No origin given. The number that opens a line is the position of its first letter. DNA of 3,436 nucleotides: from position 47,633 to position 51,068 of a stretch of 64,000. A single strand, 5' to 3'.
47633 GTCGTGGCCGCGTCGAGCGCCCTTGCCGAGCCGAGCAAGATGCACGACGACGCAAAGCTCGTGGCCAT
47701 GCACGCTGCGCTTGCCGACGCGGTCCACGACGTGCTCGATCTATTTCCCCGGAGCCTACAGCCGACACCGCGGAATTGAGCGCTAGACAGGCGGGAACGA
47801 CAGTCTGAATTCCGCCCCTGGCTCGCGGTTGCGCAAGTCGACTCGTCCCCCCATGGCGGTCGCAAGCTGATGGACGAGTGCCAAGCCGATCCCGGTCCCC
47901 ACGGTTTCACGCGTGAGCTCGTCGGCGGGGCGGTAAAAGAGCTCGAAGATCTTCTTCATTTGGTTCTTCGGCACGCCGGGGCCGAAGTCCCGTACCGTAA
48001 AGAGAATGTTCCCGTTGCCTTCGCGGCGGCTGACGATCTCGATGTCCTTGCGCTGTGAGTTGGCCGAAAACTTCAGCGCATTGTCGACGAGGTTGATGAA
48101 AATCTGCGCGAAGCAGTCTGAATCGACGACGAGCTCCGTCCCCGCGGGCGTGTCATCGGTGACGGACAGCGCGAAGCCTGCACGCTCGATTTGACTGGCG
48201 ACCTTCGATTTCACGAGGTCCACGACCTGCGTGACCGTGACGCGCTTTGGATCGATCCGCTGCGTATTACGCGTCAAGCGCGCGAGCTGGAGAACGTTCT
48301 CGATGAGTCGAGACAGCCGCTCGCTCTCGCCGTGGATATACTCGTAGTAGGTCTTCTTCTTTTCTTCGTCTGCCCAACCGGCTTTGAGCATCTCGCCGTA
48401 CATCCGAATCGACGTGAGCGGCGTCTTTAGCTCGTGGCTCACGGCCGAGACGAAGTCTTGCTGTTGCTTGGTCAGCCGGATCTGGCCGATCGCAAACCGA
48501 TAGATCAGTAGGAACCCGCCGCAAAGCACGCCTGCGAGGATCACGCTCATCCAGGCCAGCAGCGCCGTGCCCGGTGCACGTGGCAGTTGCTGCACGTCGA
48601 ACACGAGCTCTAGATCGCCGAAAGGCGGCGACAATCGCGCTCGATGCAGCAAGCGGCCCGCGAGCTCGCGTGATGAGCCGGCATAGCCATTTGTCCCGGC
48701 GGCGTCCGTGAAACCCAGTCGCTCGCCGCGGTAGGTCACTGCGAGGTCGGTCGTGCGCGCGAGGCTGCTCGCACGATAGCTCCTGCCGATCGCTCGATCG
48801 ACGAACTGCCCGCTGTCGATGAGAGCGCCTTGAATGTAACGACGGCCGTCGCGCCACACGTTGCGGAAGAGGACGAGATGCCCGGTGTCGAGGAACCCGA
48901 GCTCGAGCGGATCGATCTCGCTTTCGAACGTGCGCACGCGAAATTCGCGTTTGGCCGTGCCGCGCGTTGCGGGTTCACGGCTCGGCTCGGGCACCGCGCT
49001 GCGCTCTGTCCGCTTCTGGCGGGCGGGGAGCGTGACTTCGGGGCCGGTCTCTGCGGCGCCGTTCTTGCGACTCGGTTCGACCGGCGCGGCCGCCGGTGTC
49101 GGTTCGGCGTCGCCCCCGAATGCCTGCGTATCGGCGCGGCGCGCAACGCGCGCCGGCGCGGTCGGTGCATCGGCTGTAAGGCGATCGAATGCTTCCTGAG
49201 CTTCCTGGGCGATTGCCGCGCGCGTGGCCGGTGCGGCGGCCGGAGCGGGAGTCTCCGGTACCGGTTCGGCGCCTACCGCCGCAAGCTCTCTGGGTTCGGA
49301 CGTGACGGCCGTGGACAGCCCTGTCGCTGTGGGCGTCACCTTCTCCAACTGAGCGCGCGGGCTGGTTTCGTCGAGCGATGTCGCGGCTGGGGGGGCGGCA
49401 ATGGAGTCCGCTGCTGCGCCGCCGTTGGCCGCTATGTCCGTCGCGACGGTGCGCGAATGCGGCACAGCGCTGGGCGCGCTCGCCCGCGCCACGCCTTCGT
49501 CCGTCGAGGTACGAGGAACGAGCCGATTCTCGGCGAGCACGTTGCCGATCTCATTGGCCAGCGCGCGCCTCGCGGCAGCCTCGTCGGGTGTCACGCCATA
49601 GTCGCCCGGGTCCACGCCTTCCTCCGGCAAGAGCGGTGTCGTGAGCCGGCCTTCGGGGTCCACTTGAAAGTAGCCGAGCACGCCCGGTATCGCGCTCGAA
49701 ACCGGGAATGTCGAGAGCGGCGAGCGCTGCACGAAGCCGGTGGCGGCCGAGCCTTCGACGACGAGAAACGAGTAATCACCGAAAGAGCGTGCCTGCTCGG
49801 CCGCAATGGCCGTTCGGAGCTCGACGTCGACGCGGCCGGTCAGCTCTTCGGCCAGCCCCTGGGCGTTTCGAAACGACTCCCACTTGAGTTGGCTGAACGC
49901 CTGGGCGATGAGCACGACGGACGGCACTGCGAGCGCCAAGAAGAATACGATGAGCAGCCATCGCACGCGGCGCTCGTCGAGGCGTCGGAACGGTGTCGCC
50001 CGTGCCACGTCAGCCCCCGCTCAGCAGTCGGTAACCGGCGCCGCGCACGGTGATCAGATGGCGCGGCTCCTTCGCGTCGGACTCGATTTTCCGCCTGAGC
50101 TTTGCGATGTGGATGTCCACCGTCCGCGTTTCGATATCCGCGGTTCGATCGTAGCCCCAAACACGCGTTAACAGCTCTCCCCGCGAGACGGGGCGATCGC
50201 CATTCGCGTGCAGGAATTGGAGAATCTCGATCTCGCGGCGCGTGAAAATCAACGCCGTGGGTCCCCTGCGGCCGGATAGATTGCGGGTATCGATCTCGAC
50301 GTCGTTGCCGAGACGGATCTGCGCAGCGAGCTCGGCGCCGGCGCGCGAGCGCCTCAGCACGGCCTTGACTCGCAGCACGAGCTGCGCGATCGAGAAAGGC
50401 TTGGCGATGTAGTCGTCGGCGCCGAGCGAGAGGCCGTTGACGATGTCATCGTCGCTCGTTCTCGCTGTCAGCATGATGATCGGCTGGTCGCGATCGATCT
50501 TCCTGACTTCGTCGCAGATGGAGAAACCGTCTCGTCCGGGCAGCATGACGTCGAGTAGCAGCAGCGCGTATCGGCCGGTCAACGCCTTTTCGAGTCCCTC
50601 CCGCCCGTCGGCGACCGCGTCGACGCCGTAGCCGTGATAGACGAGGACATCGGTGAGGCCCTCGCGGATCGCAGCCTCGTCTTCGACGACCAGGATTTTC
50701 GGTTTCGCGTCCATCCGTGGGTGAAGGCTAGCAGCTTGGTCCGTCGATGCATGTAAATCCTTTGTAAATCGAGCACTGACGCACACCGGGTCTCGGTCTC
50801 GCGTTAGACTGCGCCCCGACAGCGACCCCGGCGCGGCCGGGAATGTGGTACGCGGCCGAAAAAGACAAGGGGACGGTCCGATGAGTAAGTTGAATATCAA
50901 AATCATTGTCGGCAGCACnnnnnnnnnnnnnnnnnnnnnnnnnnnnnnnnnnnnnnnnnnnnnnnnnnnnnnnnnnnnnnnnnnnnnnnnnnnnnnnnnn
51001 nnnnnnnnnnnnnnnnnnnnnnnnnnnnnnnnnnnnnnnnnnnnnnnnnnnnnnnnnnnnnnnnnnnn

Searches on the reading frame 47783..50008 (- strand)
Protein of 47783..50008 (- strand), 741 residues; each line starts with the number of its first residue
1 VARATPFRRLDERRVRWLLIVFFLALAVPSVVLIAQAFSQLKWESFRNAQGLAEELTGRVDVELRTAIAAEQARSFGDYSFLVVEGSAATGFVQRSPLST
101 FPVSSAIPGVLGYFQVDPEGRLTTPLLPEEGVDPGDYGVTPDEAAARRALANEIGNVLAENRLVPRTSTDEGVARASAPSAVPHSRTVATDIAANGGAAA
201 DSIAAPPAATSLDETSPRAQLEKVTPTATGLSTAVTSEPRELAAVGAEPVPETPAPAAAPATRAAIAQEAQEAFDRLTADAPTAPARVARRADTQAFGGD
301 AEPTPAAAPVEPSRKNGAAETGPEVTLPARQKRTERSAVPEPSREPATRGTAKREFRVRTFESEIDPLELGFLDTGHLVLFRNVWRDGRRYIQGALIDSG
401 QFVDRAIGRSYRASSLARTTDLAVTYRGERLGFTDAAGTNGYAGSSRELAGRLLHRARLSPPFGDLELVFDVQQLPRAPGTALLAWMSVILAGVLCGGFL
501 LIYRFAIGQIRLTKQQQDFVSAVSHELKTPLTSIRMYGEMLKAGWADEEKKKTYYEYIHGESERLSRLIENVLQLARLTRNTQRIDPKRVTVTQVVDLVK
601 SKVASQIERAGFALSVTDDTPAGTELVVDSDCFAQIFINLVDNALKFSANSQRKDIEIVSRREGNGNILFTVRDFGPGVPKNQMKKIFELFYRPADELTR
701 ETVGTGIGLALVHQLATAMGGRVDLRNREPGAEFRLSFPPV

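Call 4: search_protein_families(library=pfam, proteins=[window:47783-50008:-], max_evalue=0.01)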
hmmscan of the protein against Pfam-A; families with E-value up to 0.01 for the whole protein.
window:47783-50008:- (741 aa): 2 families
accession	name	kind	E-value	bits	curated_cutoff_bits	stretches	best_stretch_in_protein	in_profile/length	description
PF02518.31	HATPase_c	-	1.2e-22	80.8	26.4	1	629-739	2-108/111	Histidine kinase-, DNA gyrase B-, and HSP90-like ATPase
PF00512.31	HisKA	-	8.7e-19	67.8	26.9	1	516-579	2-64/66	His Kinase A (phospho-acceptor) domain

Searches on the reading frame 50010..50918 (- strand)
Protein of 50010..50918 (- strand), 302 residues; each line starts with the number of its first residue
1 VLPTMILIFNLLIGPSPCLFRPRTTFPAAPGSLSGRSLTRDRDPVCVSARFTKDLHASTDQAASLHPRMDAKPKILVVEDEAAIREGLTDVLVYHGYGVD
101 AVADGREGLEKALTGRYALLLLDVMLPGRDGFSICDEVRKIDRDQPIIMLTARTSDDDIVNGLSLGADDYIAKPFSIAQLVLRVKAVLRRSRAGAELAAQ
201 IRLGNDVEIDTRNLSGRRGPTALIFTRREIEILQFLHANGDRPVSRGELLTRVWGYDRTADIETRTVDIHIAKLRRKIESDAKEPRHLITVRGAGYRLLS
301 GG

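Call 53: search_protein_families(library=pfam, proteins=[window:50010-50918:-], max_evalue=0.001)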
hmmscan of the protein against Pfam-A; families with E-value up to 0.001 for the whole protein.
window:50010-50918:- (302 aa): 2 families
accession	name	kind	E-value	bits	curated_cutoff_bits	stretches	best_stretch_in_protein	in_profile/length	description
PF00072.30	Response_reg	-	2.9e-27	95.5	30.2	1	75-184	1-110/111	Response regulator receiver domain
PF00486.34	Trans_reg_C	-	1.3e-22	80.1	26.2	1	223-298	4-77/77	Transcriptional regulatory protein, C terminal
